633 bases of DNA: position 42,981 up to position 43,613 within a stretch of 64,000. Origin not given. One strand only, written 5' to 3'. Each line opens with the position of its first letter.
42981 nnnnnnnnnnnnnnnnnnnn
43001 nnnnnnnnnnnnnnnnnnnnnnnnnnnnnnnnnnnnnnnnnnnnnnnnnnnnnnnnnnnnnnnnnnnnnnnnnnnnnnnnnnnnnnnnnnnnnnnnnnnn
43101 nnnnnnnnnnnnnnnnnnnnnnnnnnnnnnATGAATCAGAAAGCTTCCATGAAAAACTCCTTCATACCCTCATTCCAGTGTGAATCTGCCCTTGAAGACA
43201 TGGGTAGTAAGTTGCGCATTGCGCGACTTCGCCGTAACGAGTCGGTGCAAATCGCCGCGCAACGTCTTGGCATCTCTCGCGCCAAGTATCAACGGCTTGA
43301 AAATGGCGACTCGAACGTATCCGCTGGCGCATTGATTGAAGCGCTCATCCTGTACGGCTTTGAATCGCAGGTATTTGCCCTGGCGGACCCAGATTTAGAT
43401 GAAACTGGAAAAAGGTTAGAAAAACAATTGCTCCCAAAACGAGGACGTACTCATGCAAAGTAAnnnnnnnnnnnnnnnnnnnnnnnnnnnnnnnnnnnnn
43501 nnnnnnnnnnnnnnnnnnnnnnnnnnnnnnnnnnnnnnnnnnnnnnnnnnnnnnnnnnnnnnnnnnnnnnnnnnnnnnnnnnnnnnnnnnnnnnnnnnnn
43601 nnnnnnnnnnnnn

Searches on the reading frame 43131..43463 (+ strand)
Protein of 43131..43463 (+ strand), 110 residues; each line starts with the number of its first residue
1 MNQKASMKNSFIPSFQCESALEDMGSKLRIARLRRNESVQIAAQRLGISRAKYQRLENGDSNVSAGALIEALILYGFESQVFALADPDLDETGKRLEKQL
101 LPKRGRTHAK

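Call 77: search_protein_families(library=pfam, proteins=[window:43131-43463:+], max_evalue=0.01)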
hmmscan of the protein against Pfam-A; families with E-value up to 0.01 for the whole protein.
window:43131-43463:+ (110 aa): 3 families
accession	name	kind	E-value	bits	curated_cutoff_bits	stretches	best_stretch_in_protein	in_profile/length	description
PF13560.12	HTH_31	-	1.2e-08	35.5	27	1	24-78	2-57/64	Helix-turn-helix domain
PF01381.28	HTH_3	-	0.00024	21.5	23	1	31-76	4-49/55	Helix-turn-helix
PF13413.12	HTH_25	-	0.0004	20.6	24.6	1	28-62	2-36/62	Helix-turn-helix domain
